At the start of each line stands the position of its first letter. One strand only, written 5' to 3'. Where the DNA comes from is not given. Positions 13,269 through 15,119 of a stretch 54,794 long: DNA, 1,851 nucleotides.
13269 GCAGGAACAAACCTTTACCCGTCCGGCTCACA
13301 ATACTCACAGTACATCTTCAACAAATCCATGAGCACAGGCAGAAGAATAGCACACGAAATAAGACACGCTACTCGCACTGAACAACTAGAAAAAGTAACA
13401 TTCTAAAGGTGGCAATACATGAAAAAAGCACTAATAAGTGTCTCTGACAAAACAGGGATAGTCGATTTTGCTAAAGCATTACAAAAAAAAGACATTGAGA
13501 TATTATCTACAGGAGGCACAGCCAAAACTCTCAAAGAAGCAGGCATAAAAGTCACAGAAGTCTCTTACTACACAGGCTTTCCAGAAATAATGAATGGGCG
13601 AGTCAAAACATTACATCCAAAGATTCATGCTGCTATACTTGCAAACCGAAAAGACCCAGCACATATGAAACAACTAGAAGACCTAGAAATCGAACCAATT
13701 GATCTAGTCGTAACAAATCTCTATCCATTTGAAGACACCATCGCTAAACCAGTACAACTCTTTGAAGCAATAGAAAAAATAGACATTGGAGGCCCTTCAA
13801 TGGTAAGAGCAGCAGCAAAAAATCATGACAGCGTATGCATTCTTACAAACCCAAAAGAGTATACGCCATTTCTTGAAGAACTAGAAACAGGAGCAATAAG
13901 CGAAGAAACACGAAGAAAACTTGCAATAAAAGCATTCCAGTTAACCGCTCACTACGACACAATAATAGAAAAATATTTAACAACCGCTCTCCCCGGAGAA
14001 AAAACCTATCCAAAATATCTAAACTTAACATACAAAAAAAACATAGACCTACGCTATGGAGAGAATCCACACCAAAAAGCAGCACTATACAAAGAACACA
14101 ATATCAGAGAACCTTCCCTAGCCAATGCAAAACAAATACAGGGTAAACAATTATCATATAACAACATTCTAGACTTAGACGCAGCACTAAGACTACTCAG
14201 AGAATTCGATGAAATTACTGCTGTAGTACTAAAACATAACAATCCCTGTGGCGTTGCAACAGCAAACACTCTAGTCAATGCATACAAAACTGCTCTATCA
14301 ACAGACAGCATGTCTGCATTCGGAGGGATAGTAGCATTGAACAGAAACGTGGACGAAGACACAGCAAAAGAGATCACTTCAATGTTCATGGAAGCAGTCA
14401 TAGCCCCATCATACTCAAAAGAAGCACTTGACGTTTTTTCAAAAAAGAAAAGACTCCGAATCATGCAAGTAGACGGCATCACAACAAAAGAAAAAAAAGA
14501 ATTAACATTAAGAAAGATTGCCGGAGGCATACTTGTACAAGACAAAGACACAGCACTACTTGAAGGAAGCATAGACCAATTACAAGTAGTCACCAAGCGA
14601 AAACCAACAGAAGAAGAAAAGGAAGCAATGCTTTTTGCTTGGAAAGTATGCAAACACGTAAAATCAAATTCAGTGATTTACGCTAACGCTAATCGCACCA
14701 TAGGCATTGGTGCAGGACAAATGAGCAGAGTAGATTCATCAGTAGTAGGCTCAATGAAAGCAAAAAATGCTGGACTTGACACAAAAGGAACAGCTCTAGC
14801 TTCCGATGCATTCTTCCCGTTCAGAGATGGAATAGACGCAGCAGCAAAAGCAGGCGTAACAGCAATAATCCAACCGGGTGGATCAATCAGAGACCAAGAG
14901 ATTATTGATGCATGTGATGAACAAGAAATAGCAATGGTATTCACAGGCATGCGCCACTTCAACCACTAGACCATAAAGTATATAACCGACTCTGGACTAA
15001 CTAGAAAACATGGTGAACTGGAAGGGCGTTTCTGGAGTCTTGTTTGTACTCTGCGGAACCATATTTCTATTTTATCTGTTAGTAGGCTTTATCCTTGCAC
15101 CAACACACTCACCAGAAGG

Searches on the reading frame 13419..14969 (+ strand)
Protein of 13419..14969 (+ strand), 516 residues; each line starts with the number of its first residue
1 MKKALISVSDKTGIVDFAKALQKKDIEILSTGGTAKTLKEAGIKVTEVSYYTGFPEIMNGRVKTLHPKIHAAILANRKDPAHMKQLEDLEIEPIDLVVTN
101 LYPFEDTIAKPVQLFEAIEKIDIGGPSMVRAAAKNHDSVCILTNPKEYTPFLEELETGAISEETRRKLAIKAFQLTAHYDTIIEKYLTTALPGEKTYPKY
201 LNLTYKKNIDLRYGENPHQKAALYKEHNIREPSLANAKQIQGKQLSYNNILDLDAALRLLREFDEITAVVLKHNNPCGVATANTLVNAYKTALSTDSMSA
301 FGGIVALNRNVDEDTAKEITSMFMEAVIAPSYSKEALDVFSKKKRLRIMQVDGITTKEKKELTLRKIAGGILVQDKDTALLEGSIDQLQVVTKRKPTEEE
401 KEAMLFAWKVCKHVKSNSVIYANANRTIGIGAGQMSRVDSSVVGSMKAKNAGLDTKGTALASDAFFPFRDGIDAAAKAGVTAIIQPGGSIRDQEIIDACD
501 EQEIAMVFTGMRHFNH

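Call 79: search_protein_families(library=pfam, max_evalue=0.00001, proteins=[window:13419-14969:+])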
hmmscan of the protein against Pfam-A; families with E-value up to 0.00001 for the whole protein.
window:13419-14969:+ (516 aa): 2 families
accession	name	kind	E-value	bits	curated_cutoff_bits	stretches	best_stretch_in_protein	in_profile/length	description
PF01808.24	AICARFT_IMPCHas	-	7.8e-124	413.6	25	1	132-443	1-307/311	AICARFT/IMPCHase bienzyme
PF02142.27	MGS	-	1.3e-25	89.8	24.1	1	13-126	1-93/94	MGS-like domain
